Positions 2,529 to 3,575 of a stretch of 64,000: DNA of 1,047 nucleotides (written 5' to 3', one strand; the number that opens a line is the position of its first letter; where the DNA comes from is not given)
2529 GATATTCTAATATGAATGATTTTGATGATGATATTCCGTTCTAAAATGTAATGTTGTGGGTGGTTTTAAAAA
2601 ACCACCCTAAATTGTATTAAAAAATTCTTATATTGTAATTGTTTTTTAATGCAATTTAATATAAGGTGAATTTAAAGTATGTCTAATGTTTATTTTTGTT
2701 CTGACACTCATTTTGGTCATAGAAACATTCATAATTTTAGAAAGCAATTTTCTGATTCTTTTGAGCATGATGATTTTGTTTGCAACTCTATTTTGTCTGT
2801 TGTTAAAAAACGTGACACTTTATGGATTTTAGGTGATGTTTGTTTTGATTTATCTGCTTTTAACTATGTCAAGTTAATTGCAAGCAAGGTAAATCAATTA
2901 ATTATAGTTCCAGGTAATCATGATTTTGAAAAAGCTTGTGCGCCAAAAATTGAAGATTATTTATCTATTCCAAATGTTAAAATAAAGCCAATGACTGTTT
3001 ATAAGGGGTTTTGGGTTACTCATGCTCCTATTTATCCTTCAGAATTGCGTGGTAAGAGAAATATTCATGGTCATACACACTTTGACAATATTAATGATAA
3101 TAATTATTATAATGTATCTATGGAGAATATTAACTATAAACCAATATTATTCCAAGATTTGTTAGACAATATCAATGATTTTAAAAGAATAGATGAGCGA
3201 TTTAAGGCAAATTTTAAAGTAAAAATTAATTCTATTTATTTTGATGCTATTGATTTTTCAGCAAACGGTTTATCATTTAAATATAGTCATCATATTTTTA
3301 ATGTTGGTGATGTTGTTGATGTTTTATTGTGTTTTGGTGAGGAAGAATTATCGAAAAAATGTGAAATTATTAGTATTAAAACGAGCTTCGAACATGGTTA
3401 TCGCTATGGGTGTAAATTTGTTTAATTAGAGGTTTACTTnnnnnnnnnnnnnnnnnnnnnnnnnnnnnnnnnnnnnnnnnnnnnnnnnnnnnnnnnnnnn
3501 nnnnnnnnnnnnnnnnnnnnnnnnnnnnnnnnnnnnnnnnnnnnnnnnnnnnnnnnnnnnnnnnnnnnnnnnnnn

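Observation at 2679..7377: Contiguous c-di-GMP signalling module on a phage-like genome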

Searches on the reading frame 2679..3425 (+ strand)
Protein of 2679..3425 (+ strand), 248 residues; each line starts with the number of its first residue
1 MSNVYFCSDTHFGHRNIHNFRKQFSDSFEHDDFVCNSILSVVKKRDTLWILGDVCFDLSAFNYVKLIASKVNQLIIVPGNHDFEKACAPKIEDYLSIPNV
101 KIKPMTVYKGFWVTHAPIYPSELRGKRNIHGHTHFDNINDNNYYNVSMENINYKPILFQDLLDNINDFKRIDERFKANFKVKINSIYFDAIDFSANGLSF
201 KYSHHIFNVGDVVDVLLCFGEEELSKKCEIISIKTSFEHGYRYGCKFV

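Call 3: search_protein_families(library=pfam, proteins=[window:2679-3425:+], max_evalue=0.1)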
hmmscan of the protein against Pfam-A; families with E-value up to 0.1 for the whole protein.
window:2679-3425:+ (248 aa): 3 families
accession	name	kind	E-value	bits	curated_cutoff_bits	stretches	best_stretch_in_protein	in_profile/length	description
PF00149.33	Metallophos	-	2.7e-09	38.2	21.5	1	4-160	3-142/191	Calcineurin-like phosphoesterase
PF12850.12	Metallophos_2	-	1.8e-05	25.2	27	1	4-139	3-122/154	Calcineurin-like phosphoesterase superfamily domain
PF07238.19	PilZ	-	6.5e-05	23.6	22.5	1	168-247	5-85/102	PilZ domain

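Call 4: search_protein_families(library=ncbifam, proteins=[window:2679-3425:+], max_evalue=0.1)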
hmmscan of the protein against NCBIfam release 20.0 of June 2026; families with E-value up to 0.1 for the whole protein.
window:2679-3425:+ (248 aa): 4 families
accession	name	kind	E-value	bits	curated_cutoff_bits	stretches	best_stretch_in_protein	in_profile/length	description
NF053862.1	DS9_1_antiphage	equivalog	0.00018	20.5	420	1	4-111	196-317/486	anti-phage phosphoesterase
TIGR04123.1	P_estr_lig_assc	hypoth_equivalog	0.00074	19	150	1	8-134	27-151/207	ligase-associated DNA damage response endonuclease PdeM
NF008359.0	PRK11148.1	equivalog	0.068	12.7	225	1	34-95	45-105/275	3',5'-cyclic-AMP phosphodiesterase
NF001204.0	PRK00166.1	equivalog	0.095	12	176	0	42-84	26-69/276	symmetrical bis(5'-nucleosyl)-tetraphosphatase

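Call 9: search_protein_families(library=phrogs, proteins=[window:2679-3425:+], max_evalue=0.001)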
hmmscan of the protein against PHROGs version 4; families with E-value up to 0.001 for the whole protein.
window:2679-3425:+ (248 aa): 2 families
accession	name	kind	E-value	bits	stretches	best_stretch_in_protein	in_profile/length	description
phrog_547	-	other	7.2e-47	160.5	1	1-173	28-207/245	phosphoesterase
phrog_1649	-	other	0.00018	21.3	0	3-172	37-171/308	metallo-phosphoesterase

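Call 10: find_encoding_contigs(protein=window:2679-3425:+, flank=10000, max_places=6)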
Protein window:2679-3425:+ (248 aa): 4 contigs read that carry it; 4 places shown.
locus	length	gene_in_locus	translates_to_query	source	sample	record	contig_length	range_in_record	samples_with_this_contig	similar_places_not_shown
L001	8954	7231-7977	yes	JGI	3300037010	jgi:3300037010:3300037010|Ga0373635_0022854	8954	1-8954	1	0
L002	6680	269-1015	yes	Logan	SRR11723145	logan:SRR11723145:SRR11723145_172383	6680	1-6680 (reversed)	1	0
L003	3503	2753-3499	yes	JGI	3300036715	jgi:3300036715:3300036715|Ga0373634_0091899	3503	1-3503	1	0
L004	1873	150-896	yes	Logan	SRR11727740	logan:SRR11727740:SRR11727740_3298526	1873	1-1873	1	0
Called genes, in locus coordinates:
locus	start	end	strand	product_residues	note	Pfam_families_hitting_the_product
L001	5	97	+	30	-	-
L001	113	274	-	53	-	-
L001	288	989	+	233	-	-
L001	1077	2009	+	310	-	-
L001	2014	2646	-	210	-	-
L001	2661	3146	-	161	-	-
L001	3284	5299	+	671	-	-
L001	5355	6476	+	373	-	PF26926:Phage_T4_rIIB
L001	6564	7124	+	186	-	-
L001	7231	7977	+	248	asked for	PF00149:Metallophos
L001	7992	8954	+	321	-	?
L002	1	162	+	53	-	?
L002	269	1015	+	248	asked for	PF00149:Metallophos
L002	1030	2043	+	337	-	-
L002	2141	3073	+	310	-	PF08668:HDOD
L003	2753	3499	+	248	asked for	PF00149:Metallophos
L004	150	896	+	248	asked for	PF00149:Metallophos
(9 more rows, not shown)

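Call 13: find_related_loci(query=window:2679-3425:+, collection=viral_contigs, flank=10000)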
Query window:2679-3425:+ (248 aa) in viral_contigs; peptide patterns used: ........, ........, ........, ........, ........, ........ (x = any residue, [..] = any of these).
10 stretches matched a pattern; 4 encode a relative of the query (tblastn E <= 1e-3); 4 distinct loci.
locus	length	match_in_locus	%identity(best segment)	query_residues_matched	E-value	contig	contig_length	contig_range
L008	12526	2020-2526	41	1-173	4e-40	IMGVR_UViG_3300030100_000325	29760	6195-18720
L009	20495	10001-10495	43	1-162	1e-34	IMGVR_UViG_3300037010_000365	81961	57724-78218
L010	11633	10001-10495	28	5-168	1e-12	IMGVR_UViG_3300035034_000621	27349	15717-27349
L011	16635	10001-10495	28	5-168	1e-12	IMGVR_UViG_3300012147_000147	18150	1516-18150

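Call 19: find_homologous_proteins(query=window:2679-3425:+, max_evalue=0.001)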
Query window:2679-3425:+ (248 aa): 15 proteins with E <= 0.001 among 215 candidates.
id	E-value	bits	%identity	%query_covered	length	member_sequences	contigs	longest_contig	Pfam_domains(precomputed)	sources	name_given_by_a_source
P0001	1.0e-154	531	91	100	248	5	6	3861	PF12850.13,PF00149.34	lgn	-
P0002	1.9e-91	324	79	69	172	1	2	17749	PF12850.13,PF00149.34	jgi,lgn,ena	jgi:calcineurin-like phosphoesterase family protein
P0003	1.9e-65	239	61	65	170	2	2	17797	PF12850.13,PF00149.34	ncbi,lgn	-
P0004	1.8e-53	200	59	65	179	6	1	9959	PF12850.13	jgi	jgi:calcineurin-like phosphoesterase family protein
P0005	1.8e-50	190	51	67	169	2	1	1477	PF12850.13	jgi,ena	-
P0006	1.2e-48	184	54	63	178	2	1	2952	-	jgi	jgi:calcineurin-like phosphoesterase family protein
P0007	3.5e-46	176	51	67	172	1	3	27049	-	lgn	-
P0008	1.9e-45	173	53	63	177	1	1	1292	-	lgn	-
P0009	2.3e-44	170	52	65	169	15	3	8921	-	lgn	-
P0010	1.4e-38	151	45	67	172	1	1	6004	-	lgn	-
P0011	7.0e-33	132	45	65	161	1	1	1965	-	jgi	-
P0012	3.9e-32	130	44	67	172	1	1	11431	-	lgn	-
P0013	2.7e-29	120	40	74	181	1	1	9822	-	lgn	-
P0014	6.2e-27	113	39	66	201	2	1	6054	-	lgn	-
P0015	4.9e-14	70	34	63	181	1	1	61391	PF00149.34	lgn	-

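Call 21: find_encoding_contigs(protein=P0002, flank=10000, max_places=4)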
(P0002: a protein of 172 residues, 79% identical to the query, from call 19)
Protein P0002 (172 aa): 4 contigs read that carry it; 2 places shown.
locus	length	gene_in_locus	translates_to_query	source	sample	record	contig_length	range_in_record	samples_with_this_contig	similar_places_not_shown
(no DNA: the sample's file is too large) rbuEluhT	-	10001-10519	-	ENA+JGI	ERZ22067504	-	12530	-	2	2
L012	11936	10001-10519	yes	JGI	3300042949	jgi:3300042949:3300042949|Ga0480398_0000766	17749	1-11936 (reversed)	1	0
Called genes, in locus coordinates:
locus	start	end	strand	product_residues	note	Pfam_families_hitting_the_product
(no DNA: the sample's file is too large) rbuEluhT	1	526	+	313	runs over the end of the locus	?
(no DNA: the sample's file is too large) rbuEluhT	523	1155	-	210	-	-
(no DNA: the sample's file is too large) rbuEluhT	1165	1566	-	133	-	-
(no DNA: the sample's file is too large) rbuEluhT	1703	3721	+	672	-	PF02518:HATPase_c (faint)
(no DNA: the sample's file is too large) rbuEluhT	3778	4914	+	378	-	PF26926:Phage_T4_rIIB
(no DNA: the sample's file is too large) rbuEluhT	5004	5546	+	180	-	PF00436:SSB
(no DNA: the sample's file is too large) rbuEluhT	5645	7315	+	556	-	PF00664:ABC_membrane, PF02463:SMC_N (weak), PF00005:ABC_tran, PF13304:AAA_21 (faint)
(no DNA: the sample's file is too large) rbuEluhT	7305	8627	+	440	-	PF25994:HH_AprE, PF26002:Beta-barrel_AprE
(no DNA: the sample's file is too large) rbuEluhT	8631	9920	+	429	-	PF02321:OEP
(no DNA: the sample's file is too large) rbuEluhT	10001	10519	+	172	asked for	PF00149:Metallophos, PF12850:Metallophos_2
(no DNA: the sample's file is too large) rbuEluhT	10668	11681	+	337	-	-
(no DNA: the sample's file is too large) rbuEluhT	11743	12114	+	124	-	?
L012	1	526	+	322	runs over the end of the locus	-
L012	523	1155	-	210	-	-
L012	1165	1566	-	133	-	-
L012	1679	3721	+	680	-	PF02518:HATPase_c (faint)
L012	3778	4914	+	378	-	PF26926:Phage_T4_rIIB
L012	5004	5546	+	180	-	PF00436:SSB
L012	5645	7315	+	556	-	PF00664:ABC_membrane, PF02463:SMC_N (weak), PF00005:ABC_tran, PF13304:AAA_21 (faint)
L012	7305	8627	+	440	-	PF25994:HH_AprE, PF26002:Beta-barrel_AprE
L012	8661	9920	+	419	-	PF02321:OEP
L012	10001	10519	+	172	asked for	PF00149:Metallophos, PF12850:Metallophos_2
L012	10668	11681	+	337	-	-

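Call 22: find_encoding_contigs(protein=P0003, flank=10000, max_places=4)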
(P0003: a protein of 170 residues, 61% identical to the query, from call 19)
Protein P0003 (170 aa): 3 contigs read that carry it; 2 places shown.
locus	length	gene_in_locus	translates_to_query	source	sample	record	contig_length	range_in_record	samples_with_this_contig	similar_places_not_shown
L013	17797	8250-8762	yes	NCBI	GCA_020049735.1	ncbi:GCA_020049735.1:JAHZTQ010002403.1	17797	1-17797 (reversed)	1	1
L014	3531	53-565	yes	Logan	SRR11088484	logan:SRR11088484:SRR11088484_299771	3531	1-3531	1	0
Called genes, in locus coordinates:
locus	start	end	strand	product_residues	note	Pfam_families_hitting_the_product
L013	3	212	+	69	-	?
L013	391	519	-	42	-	-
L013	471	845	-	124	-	-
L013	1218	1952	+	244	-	-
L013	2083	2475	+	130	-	-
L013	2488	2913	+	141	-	-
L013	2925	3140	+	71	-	-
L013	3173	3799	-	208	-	-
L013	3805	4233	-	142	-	-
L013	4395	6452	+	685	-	PF13589:HATPase_c_3 (weak)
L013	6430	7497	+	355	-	PF26926:Phage_T4_rIIB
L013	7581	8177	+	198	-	PF00436:SSB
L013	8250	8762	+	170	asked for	PF00149:Metallophos, PF12850:Metallophos_2 (weak)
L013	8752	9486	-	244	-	PF00990:GGDEF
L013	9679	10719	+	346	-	PF01171:ATP_bind_3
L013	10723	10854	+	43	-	-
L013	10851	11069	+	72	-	-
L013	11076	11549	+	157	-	PF14243:R2K_3, PF18299:R2K_2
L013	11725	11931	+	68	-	-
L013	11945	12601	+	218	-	PF01743:PolyA_pol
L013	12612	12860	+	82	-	-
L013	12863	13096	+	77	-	-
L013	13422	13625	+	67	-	-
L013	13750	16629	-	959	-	PF04313:HSDR_N, PF00270:DEAD, PF04851:ResIII, PF18766:SWI2_SNF2, PF22679:T1R_D3-like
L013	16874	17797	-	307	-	?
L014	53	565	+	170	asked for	PF00149:Metallophos, PF12850:Metallophos_2 (weak)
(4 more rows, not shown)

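Call 41: search_solved_structures(query=window:2679-3425:+, max_evalue=1, show_alignments=4)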
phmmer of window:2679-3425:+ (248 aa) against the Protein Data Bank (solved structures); distinct sequences matched with E-value up to 1: 5.
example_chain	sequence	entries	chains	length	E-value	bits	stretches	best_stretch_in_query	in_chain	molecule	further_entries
1xm7_A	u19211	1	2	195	1.4e-08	37.7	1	4-91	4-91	hypothetical protein aq_1665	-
2xmo_A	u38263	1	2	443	0.068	15.9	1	32-107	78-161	LMO2642 PROTEIN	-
6knd_A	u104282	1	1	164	0.25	14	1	39-105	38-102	Translation initiation factor eIF5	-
6kne_A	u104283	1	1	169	0.26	13.9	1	39-104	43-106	Translation initiation factor eIF5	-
6icl_A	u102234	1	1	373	0.57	12.8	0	43-126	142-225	Methylxanthine N3-demethylase NdmB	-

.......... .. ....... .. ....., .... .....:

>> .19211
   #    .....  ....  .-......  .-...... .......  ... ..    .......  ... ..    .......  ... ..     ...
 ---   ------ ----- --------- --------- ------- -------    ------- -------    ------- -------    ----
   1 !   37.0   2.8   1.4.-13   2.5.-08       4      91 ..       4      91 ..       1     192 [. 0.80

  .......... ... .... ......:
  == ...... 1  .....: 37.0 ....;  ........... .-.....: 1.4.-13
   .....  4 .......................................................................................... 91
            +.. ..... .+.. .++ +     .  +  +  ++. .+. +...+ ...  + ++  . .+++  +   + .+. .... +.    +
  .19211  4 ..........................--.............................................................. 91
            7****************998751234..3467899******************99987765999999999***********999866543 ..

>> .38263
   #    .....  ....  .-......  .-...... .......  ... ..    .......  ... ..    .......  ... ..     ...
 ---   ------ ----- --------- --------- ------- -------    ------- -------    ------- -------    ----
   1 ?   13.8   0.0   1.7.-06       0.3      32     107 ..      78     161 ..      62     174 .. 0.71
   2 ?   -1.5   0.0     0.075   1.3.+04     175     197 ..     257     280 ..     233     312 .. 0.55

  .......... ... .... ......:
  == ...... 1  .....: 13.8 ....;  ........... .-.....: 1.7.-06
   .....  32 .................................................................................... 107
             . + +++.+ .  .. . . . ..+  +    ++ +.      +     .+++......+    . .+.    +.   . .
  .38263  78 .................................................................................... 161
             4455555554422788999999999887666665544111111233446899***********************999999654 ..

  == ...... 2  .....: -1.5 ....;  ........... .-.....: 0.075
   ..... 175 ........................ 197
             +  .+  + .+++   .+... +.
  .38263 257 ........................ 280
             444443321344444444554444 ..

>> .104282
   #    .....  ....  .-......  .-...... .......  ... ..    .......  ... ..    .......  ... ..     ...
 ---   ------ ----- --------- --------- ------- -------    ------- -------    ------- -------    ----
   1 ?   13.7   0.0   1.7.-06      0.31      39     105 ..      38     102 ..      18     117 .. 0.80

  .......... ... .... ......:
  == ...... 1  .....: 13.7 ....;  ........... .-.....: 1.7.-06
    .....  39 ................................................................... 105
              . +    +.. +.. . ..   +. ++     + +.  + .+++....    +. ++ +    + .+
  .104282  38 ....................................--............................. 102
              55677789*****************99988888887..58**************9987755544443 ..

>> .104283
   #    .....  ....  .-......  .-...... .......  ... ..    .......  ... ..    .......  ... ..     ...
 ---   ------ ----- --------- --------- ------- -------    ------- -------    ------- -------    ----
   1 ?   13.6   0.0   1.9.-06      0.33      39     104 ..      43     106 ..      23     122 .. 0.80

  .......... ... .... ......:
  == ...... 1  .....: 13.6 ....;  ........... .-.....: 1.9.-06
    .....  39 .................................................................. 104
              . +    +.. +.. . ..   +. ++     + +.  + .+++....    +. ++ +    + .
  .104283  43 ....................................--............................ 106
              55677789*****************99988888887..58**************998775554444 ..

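Call 70: search_protein_families(library=padloc, proteins=[window:2679-3425:+], max_evalue=0.01)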
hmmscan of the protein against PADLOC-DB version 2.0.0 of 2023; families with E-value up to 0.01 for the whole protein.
window:2679-3425:+ (248 aa): 0 families

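Call 87: search_protein_families(library=pfam, proteins=[L013:8752-9486:-, L012:5645-7315:+], max_evalue=0.01)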
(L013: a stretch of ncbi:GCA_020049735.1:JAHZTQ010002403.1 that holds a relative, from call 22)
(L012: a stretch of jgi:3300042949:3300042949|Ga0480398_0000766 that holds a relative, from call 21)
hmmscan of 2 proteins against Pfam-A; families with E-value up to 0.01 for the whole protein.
L013:8752-9486:- (244 aa): 2 families
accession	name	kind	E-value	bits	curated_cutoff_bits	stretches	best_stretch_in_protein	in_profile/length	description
PF00990.26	GGDEF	-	1.2e-38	132.8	23.8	1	82-239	1-161/161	Diguanylate cyclase, GGDEF domain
PF16979.11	SIN1_PH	-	0.0055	17.5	27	0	38-91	43-96/105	SAPK-interacting protein 1 (Sin1), Pleckstrin-homology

L012:5645-7315:+ (556 aa): 6 families
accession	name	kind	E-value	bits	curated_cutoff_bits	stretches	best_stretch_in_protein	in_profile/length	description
PF00005.33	ABC_tran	-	8.6e-29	101.3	25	1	336-483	1-136/137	ABC transporter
PF00664.28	ABC_membrane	-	2.3e-13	50.9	28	1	14-269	2-265/274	ABC transporter transmembrane region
PF02463.25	SMC_N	-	9.3e-07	28.9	40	1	173-526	105-210/220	RecF/RecN/SMC N terminal domain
PF13304.12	AAA_21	-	2.2e-06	28.4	27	1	457-518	239-303/304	AAA domain, putative AbiEii toxin, Type IV TA system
PF09818.15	ABC_ATPase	-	0.0021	17.6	23.2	0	432-485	135-187/283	P-loop domain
PF03193.22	RsgA_GTPase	-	0.003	17.8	30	0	323-374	84-134/174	RsgA GTPase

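Call 96: list_cluster_members(proteins=[window:2679-3425:+, window:5499-6341:-, P0003])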
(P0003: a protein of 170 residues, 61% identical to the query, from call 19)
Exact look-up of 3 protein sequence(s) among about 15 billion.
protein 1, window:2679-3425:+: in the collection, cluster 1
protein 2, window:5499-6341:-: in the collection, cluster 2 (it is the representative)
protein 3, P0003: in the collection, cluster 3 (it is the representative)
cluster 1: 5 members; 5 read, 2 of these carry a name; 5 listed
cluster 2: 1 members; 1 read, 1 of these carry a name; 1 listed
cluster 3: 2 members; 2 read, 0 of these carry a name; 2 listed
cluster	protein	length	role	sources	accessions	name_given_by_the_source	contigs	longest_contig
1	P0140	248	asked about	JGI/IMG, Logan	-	calcineurin-like phosphoesterase family protein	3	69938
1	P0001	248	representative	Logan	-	-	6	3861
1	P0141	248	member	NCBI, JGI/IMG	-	calcineurin-like phosphoesterase family protein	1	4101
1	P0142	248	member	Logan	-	-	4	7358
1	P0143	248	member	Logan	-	-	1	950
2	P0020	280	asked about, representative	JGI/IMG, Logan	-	diguanylate cyclase (GGDEF)-like protein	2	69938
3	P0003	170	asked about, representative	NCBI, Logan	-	-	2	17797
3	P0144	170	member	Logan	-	-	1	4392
